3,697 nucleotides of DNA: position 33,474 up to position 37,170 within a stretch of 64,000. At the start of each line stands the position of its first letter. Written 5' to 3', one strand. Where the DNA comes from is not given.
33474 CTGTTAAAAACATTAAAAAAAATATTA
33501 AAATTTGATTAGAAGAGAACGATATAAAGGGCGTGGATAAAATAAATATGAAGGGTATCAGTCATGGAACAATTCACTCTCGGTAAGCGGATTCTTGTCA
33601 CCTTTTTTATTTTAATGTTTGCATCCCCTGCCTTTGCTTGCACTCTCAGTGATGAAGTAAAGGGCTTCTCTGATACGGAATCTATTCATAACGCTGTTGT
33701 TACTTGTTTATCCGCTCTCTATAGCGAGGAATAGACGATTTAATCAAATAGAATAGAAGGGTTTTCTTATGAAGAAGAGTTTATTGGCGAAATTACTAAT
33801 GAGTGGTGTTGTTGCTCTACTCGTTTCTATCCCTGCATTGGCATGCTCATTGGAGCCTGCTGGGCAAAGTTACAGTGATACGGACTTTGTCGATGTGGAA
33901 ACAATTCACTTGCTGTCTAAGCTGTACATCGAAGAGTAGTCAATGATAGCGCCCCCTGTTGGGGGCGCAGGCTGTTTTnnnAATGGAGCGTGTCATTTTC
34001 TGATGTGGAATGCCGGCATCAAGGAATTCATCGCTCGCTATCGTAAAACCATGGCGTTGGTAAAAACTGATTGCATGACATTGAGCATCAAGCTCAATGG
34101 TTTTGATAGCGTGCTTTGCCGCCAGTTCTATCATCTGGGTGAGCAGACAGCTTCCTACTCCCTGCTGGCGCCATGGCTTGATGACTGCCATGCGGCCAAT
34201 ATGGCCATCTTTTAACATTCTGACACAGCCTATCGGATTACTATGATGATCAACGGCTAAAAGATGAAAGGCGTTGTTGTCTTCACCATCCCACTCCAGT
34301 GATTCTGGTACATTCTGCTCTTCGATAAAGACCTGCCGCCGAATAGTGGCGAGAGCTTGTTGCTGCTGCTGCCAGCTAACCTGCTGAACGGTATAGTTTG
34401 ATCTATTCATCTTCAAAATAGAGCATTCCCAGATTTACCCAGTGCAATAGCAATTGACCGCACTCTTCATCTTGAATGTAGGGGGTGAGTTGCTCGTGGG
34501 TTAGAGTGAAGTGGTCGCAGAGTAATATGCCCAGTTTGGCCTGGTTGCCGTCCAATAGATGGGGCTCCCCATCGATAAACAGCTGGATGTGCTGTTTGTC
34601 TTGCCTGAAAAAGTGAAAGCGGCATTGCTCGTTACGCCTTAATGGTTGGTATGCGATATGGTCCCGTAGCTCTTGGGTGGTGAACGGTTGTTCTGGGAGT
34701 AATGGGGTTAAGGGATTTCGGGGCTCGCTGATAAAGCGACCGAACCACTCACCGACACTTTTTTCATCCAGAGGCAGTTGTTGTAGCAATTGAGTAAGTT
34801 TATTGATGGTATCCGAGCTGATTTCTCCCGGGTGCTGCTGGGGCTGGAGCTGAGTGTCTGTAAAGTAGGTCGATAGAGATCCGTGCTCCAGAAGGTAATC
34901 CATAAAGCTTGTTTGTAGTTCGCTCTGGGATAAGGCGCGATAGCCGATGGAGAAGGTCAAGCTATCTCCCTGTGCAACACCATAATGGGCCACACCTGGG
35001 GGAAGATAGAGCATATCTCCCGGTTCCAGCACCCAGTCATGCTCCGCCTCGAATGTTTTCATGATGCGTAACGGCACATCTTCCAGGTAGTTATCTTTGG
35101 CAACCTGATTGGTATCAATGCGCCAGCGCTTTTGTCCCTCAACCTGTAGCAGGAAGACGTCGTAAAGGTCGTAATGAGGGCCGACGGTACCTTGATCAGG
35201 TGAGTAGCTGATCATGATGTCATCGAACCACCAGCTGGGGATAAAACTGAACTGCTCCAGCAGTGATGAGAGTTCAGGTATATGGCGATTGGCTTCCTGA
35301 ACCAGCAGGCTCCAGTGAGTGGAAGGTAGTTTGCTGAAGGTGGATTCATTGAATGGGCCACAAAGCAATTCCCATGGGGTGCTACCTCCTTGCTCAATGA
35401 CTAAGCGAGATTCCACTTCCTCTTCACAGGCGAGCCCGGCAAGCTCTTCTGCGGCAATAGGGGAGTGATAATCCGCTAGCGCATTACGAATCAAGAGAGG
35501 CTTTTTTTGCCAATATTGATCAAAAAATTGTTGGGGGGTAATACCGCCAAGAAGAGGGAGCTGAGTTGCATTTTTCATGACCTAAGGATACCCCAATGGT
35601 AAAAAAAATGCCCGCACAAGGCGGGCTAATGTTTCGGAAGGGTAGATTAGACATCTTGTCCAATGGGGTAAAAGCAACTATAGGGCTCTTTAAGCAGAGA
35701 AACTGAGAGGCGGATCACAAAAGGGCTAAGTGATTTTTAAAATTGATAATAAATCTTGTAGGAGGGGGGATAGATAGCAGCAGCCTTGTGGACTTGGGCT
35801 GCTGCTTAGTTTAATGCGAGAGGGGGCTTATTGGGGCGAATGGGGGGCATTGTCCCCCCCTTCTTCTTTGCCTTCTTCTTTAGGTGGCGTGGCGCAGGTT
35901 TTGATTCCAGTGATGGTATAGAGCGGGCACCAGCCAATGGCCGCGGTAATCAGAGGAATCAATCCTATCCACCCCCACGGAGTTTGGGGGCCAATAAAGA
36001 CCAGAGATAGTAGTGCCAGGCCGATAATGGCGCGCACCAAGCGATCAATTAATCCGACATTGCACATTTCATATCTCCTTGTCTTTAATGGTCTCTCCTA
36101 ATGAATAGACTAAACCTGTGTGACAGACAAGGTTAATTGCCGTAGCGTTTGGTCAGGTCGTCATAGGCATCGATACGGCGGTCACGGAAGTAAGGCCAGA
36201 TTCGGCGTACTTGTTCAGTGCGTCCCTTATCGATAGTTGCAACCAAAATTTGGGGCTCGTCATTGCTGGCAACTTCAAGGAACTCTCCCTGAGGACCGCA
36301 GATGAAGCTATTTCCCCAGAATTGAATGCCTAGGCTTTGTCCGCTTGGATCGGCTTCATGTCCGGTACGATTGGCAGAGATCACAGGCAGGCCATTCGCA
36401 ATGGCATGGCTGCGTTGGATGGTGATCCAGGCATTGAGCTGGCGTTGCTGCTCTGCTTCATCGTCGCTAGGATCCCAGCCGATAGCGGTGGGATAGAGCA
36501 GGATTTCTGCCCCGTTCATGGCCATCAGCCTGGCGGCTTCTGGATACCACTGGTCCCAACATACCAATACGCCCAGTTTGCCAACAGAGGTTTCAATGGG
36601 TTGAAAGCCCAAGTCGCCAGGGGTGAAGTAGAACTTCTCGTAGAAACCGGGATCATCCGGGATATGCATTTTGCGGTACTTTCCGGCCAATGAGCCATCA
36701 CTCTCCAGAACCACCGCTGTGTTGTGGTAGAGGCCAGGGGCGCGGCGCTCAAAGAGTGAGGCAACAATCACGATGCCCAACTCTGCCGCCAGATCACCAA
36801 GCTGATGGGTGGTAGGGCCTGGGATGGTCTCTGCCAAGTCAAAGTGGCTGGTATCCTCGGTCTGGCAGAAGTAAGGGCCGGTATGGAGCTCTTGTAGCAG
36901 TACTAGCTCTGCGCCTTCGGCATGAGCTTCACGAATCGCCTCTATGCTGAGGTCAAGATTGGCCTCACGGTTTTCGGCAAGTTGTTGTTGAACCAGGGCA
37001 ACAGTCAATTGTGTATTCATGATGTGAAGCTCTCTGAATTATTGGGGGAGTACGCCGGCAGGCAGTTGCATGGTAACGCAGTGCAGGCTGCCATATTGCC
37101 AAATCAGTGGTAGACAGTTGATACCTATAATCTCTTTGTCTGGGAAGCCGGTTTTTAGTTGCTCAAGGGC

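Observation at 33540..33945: Two tandem paralogous 56-aa secreted peptide genes missed by the ORF track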

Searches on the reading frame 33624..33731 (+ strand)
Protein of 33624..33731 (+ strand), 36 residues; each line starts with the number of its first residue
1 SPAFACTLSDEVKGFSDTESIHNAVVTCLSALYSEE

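Call 37: find_related_loci(query=A3, collection=metagenome_contigs, flank=6000)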
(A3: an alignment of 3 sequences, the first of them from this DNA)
Query A3 (36 aa) in metagenome_contigs; peptide patterns used: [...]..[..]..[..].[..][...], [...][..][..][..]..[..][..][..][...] (x = any residue, [..] = any of these).
107 stretches matched a pattern, but none encodes a relative of the query by tblastn (E <= 1e-3).

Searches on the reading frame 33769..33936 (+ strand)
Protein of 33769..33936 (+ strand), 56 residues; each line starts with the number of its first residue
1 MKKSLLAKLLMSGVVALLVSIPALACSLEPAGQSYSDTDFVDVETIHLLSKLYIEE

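Call 3: search_protein_families(library=pfam, proteins=[window:33769-33936:+], max_evalue=1)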
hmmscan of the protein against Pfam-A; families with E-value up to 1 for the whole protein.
window:33769-33936:+ (56 aa): 0 families

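Call 4: search_protein_families(library=ncbifam, proteins=[window:33769-33936:+], max_evalue=1)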
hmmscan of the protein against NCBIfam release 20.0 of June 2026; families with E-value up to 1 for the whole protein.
window:33769-33936:+ (56 aa): 1 family
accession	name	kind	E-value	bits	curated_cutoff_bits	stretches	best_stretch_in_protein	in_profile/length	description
NF041742.1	WGxxGxxG_fam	subfamily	0.14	12.8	35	1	1-36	1-35/69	WGxxGxxG family protein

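Call 40: search_protein_families(library=phrogs, proteins=[window:33769-33936:+], max_evalue=1)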
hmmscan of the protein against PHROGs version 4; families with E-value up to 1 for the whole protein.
window:33769-33936:+ (56 aa): 0 families

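Call 41: search_protein_families(library=padloc, proteins=[window:33769-33936:+], max_evalue=1)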
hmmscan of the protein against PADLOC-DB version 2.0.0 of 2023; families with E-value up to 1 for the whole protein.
window:33769-33936:+ (56 aa): 0 families

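Call 45: search_dna_similar(query=window:33769-33936:+, collection=phages, mode=protein, max_evalue=1, max_rows=10)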
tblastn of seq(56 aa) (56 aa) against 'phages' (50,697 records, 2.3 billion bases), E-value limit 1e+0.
No match.

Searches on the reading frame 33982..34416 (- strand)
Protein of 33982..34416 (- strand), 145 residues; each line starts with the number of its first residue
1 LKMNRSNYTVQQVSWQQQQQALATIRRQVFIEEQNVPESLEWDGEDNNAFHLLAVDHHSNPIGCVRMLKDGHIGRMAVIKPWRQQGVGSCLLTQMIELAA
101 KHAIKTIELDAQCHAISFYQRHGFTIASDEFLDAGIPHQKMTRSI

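Call 3: search_protein_families(library=pfam, proteins=[window:33982-34416:-], max_evalue=1)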
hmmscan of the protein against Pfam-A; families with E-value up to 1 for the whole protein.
window:33982-34416:- (145 aa): 7 families
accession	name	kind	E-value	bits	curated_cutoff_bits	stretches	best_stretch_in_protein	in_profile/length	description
PF13673.13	Acetyltransf_10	-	9.7e-20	71.3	23.6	1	21-144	10-127/128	Acetyltransferase (GNAT) domain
PF00583.31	Acetyltransf_1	-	1.5e-13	51.5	20.7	1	33-124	18-116/116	Acetyltransferase (GNAT) family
PF13508.13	Acetyltransf_7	-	4.4e-13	49.9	27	1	51-125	4-83/84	Acetyltransferase (GNAT) domain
PF13444.12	Acetyltransf_5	-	0.00016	22.7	22.4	1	26-74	2-56/102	Acetyltransferase (GNAT) domain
PF08445.16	FR47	-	0.031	14.7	22.1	1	68-127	19-80/86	FR47-like protein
PF00765.23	Autoind_synth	-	0.15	12.1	24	1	24-69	15-65/183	Autoinducer synthase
PF16313.11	DUF4953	-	0.21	11.2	24.2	1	7-40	217-246/316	Met-zincin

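Call 4: search_protein_families(library=ncbifam, proteins=[window:33982-34416:-], max_evalue=1)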
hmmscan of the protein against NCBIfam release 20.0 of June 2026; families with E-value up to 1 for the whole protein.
window:33982-34416:- (145 aa): 19 families
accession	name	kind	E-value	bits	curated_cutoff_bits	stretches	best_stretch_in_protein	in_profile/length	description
NF007644.0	PRK10314.1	equivalog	3e-13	49.9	171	1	18-144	16-149/153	GNAT family N-acetyltransferase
TIGR04045.1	MSMEG_0567_GNAT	equivalog_domain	1.1e-10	41.2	68.45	1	8-142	2-144/153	MSMEG_0567/Sll0786 family nitrogen starvation N-acetyltransferase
TIGR01575.1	rimI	equivalog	2.6e-09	37.3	86.4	1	20-126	3-114/132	ribosomal protein S18-alanine N-acetyltransferase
NF007807.0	PRK10514.1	equivalog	8.1e-07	29.1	134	1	51-129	52-127/147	acetyltransferase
NF000360.1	sat4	exception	2.3e-05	24.6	380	1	71-129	97-158/180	streptothricin N-acetyltransferase Sat4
NF053587.1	SpmdActasePaiA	equivalog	2.4e-05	24.2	250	1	73-127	93-150/172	spermidine/spermine N(1)-acetyltransferase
NF007853.0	PRK10562.1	equivalog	2.6e-05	24.5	125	1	55-131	53-127/146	N-acetyltransferase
TIGR03694.1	exosort_acyl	subfamily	3.1e-05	23.5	111.95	1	17-68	17-75/241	PEP-CTERM/exosortase system-associated acyltransferase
NF008212.0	PRK10975.1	equivalog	4.9e-05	23.3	219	1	54-129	143-225/232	dTDP-4-amino-4,6-dideoxy-D-galactose acyltransferase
NF040501.1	resist_ArsN2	equivalog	0.00023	20.8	125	1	57-128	32-105/133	arsenic resistance N-acetyltransferase ArsN2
NF005921.0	PRK07922.1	equivalog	0.00046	19.9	180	1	71-144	72-142/170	amino-acid N-acetyltransferase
NF000482.1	AAC_3_XI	exception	0.0022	17.8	300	1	76-125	81-133/148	aminoglycoside N-acetyltransferase AAC(3)-XI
NF007527.0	PRK10140.1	equivalog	0.0048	16.8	236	1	77-127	85-139/162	N-acetyltransferase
NF007338.0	PRK09831.1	equivalog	0.0054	16.9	146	1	58-129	64-129/150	GNAT family N-acetyltransferase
NF005840.0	PRK07757.1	equivalog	0.021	14.8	154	1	73-132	69-126/153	N-acetyltransferase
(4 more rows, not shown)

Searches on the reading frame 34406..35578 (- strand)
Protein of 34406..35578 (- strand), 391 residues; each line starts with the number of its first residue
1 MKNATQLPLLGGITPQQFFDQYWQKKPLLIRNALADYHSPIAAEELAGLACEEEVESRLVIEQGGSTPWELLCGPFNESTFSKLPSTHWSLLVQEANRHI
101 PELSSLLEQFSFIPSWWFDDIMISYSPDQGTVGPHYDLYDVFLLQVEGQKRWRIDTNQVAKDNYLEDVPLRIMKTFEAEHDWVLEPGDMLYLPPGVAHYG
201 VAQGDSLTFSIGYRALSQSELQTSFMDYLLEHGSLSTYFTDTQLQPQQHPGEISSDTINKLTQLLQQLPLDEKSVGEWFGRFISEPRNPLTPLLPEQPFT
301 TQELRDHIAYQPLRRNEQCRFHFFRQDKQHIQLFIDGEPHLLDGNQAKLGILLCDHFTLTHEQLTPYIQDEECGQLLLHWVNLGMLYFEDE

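Call 3: search_protein_families(library=pfam, proteins=[window:34406-35578:-], max_evalue=1)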
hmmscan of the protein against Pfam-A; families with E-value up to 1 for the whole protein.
window:34406-35578:- (391 aa): 6 families
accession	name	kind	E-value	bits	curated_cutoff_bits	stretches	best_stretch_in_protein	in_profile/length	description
PF08007.18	JmjC_2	-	8.9e-39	132.4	22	1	106-221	2-127/127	JmjC domain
PF20514.4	ROXA-like_wH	-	2e-09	37.9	22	1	267-387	5-119/119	ROXA-like winged helix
PF13621.12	Cupin_8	-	1.7e-05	25.3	27.4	2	126-153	139-166/252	Cupin-like domain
PF07883.17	Cupin_2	-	0.0015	18.7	27.2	1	179-206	35-62/70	Cupin domain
PF00190.28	Cupin_1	-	0.0022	18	22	1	128-209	42-108/151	Cupin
PF02311.25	AraC_binding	-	0.0059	16.8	21.1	1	179-209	40-72/135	AraC-like ligand binding domain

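Call 4: search_protein_families(library=ncbifam, proteins=[window:34406-35578:-], max_evalue=1)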
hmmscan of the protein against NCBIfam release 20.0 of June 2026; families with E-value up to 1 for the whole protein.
window:34406-35578:- (391 aa): 0 families

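Call 12: find_related_loci(query=window:34406-35578:-, collection=genome_contigs, flank=6000)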
Query window:34406-35578:- (391 aa) in genome_contigs; peptide patterns used: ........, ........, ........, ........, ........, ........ (x = any residue, [..] = any of these).
21 stretches matched a pattern; 1 encode a relative of the query (tblastn E <= 1e-3); 1 distinct loci.
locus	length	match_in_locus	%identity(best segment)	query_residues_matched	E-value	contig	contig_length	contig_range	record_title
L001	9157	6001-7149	53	9-391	3e-130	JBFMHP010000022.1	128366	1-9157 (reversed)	MAG: Pseudomonadota bacterium isolate MAG326 MAG326_22, whole genome shotgun sequence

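Call 14: find_encoding_contigs(protein=window:34406-35578:-, flank=3000, max_places=4)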
Protein window:34406-35578:- (391 aa): no gene with exactly this product is on record in the collection.

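Call 29: find_homologous_proteins(query=window:34406-35578:-, max_evalue=1e-50)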
Query window:34406-35578:- (391 aa): 7816 proteins with E <= 1e-50 among 8000 candidates; the best 120 are listed.
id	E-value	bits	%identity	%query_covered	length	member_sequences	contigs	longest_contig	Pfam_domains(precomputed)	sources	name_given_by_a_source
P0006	4.8e-270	914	100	100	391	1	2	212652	PF13621.13,PF20514.5,PF08007.19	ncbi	-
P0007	5.3e-156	538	59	99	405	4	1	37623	PF13621.13,PF20514.5,PF08007.19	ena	-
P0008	2.1e-155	536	59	99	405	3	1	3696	PF07883.18,PF13621.13,PF20514.5,PF08007.19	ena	-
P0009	6.3e-155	534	59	100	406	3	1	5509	PF13621.13,PF20514.5,PF08007.19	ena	-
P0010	2.3e-154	533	59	100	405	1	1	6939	PF13621.13,PF08007.19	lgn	-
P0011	1.1e-153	530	59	100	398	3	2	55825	PF07883.18,PF08007.19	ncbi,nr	ncbi:MAG: cupin domain-containing protein [Gammaproteobacteria bacterium]|nr:cupin domain-containing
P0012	3.0e-153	529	58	97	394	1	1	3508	PF20514.5,PF08007.19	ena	-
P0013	1.0e-152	527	59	100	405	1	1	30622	PF13621.13,PF20514.5,PF08007.19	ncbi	-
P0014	4.6e-152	525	59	100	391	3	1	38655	PF07883.18,PF13621.13,PF20514.5,PF08007.19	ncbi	-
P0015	9.1e-152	524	58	99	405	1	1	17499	PF13621.13,PF20514.5,PF08007.19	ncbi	-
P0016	2.3e-149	516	58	100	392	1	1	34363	PF20514.5,PF08007.19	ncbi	-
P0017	1.9e-144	500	56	99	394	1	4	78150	PF13621.13,PF20514.5,PF08007.19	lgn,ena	-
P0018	3.8e-132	459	51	100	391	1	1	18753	PF20514.5,PF08007.19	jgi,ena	-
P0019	3.9e-131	456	51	98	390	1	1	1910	PF20514.5,PF08007.19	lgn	-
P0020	4.8e-130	453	52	97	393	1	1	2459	PF20514.5,PF08007.19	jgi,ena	-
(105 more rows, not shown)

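Call 31: find_encoding_contigs(protein=P0011, flank=5000, max_places=2)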
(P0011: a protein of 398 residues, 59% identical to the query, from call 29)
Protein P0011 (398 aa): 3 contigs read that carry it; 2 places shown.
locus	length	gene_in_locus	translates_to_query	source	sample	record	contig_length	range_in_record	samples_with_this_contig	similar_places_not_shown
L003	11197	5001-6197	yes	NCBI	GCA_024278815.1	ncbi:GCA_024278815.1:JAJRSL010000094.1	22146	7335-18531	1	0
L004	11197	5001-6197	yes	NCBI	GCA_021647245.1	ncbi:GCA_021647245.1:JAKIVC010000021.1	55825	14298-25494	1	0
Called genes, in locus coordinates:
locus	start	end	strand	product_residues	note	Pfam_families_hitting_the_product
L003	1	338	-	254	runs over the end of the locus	PF23023:Anti-Pycsar_Apyc1, PF00753:Lactamase_B, PF12706:Lactamase_B_2, PF02112:PDEase_II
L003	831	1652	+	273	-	PF01578:Cytochrom_C_asm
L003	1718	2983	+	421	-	PF01595:CNNM, PF00571:CBS, PF03471:CorC_HlyC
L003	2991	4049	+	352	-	PF04371:PAD_porph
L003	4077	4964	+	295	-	PF00795:CN_hydrolase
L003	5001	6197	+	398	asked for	PF08007:JmjC_2, PF07883:Cupin_2 (faint)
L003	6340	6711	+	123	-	PF00581:Rhodanese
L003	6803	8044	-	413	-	PF07494:Reg_prop (faint)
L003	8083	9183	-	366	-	PF07494:Reg_prop (faint)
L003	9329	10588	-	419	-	PF23914:TPR_CcmH_CycH, PF23892:Ig_CycH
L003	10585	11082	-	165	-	PF03918:CcmH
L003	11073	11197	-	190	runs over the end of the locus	PF00578:AhpC-TSA, PF08534:Redoxin, PF00085:Thioredoxin (faint), PF13098:Thioredoxin_2, PF13905:Thioredoxin_8 (weak)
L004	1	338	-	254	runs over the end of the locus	PF23023:Anti-Pycsar_Apyc1, PF00753:Lactamase_B, PF12706:Lactamase_B_2, PF02112:PDEase_II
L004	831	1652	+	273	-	PF01578:Cytochrom_C_asm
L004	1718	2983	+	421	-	PF01595:CNNM, PF00571:CBS, PF03471:CorC_HlyC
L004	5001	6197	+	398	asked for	PF08007:JmjC_2, PF07883:Cupin_2 (faint)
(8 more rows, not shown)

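Call 32: find_encoding_contigs(protein=P0007, flank=5000, max_places=2)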
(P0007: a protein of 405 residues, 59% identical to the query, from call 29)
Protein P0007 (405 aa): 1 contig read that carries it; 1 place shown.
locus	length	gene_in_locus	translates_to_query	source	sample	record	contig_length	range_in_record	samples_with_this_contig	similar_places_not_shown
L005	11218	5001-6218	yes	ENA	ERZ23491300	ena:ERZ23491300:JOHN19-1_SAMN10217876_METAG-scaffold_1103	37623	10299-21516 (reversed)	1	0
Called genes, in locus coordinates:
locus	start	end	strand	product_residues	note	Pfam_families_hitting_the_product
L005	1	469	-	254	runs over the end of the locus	PF23023:Anti-Pycsar_Apyc1 (weak), PF00753:Lactamase_B (weak), PF12706:Lactamase_B_2, PF02112:PDEase_II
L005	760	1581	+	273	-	PF01578:Cytochrom_C_asm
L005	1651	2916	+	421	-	PF01595:CNNM, PF00571:CBS, PF03471:CorC_HlyC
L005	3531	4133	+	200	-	PF04371:PAD_porph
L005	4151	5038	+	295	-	PF00795:CN_hydrolase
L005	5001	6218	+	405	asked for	PF13621:Cupin_8 (faint), PF08007:JmjC_2, PF20514:WHD_ROXA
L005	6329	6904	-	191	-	PF07589:PEP_exosort_dom (faint)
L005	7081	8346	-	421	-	PF04413:Glycos_transf_N, PF00534:Glycos_transf_1 (faint)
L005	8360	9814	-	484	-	PF00294:PfkB, PF08543:Phos_pyr_kin, PF01467:CTP_transf_like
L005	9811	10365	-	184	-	PF13580:SIS_2, PF01380:SIS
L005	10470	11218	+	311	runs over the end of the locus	PF03279:Lip_A_acyltrans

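Call 33: find_encoding_contigs(protein=P0014, flank=5000, max_places=2)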
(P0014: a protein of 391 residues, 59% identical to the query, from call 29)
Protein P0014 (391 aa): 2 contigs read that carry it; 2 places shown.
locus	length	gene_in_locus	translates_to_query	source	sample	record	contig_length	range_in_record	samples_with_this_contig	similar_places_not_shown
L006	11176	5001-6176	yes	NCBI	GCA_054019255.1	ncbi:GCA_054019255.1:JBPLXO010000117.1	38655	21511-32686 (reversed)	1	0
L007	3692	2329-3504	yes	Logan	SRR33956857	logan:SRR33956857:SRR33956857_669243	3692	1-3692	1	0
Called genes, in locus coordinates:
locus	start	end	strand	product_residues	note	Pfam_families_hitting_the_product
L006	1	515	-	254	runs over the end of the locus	PF23023:Anti-Pycsar_Apyc1, PF00753:Lactamase_B, PF12706:Lactamase_B_2, PF02112:PDEase_II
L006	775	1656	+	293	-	PF01578:Cytochrom_C_asm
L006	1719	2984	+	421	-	PF01595:CNNM, PF00571:CBS, PF03471:CorC_HlyC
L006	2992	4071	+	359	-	PF04371:PAD_porph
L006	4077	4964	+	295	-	PF00795:CN_hydrolase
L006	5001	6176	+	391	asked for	PF13621:Cupin_8 (faint), PF08007:JmjC_2, PF07883:Cupin_2 (faint), PF20514:WHD_ROXA (weak)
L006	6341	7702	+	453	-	PF01554:MatE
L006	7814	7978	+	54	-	-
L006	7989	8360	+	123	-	PF00581:Rhodanese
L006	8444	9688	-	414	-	PF07494:Reg_prop (faint)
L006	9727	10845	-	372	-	PF07494:Reg_prop (faint)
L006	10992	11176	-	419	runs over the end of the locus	PF23914:TPR_CcmH_CycH, PF23892:Ig_CycH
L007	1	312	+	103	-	?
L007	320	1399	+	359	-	PF04371:PAD_porph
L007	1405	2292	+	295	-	PF00795:CN_hydrolase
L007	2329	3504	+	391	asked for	PF13621:Cupin_8 (faint), PF08007:JmjC_2, PF07883:Cupin_2 (faint), PF20514:WHD_ROXA (weak)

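Call 34: find_encoding_contigs(protein=P0017, flank=5000, max_places=2)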
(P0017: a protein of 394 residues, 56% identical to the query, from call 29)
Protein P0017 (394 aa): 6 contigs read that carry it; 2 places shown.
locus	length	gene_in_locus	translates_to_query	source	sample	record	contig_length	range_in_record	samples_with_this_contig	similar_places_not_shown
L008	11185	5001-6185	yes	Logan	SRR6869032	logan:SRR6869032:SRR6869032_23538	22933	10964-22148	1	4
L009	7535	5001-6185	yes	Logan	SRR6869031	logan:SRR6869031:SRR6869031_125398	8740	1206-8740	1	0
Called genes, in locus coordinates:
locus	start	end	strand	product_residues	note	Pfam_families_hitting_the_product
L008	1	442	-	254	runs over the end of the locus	PF23023:Anti-Pycsar_Apyc1 (weak), PF00753:Lactamase_B, PF12706:Lactamase_B_2, PF02112:PDEase_II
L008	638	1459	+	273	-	PF01578:Cytochrom_C_asm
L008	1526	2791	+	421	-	PF01595:CNNM, PF00571:CBS, PF03471:CorC_HlyC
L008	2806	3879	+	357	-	PF04371:PAD_porph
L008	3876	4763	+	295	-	PF00795:CN_hydrolase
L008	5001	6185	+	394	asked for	PF13621:Cupin_8 (faint), PF08007:JmjC_2, PF20514:WHD_ROXA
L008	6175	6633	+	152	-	PF00583:Acetyltransf_1, PF13673:Acetyltransf_10, PF13508:Acetyltransf_7, PF08445:FR47 (weak)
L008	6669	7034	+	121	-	PF00581:Rhodanese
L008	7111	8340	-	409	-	PF07494:Reg_prop (faint)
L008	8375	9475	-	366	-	PF07494:Reg_prop (faint)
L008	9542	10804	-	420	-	PF13371:TPR_9 (faint), PF23914:TPR_CcmH_CycH, PF13432:TPR_16 (faint), PF00515:TPR_1 (weak), PF07719:TPR_2 (weak), PF23892:Ig_CycH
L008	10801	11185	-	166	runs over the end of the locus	PF03918:CcmH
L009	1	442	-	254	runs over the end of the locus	PF23023:Anti-Pycsar_Apyc1 (weak), PF00753:Lactamase_B, PF12706:Lactamase_B_2, PF02112:PDEase_II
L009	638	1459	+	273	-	PF01578:Cytochrom_C_asm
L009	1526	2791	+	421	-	PF01595:CNNM, PF00571:CBS, PF03471:CorC_HlyC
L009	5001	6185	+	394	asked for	PF13621:Cupin_8 (faint), PF08007:JmjC_2, PF20514:WHD_ROXA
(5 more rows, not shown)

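Call 62: search_protein_families(library=pfam, proteins=[L008:6669-7031:+], max_evalue=0.001)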
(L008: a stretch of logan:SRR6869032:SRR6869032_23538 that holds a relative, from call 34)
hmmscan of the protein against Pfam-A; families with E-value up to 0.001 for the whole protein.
L008:6669-7031:+ (121 aa): 1 family
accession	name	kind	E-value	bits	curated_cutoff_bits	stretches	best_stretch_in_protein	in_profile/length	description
PF00581.25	Rhodanese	-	1.8e-17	64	22.2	1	32-116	4-98/102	Rhodanese-like domain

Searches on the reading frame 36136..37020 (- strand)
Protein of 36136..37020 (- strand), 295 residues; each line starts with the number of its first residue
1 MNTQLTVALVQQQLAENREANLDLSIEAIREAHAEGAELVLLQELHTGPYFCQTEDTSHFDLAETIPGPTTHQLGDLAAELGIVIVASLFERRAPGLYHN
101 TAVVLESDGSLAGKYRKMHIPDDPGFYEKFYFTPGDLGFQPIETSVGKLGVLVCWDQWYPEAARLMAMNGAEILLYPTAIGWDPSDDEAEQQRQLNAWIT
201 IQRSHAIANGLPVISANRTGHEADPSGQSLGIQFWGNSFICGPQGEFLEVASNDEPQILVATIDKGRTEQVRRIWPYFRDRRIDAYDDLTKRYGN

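Call 27: search_protein_families(library=pfam, proteins=[window:36136-37020:-], max_evalue=0.00001)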
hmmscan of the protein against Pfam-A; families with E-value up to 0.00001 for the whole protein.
window:36136-37020:- (295 aa): 1 family
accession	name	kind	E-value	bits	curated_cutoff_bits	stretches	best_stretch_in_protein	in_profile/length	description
PF00795.27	CN_hydrolase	-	1.7e-65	221.3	23.2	1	6-273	1-256/256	Carbon-nitrogen hydrolase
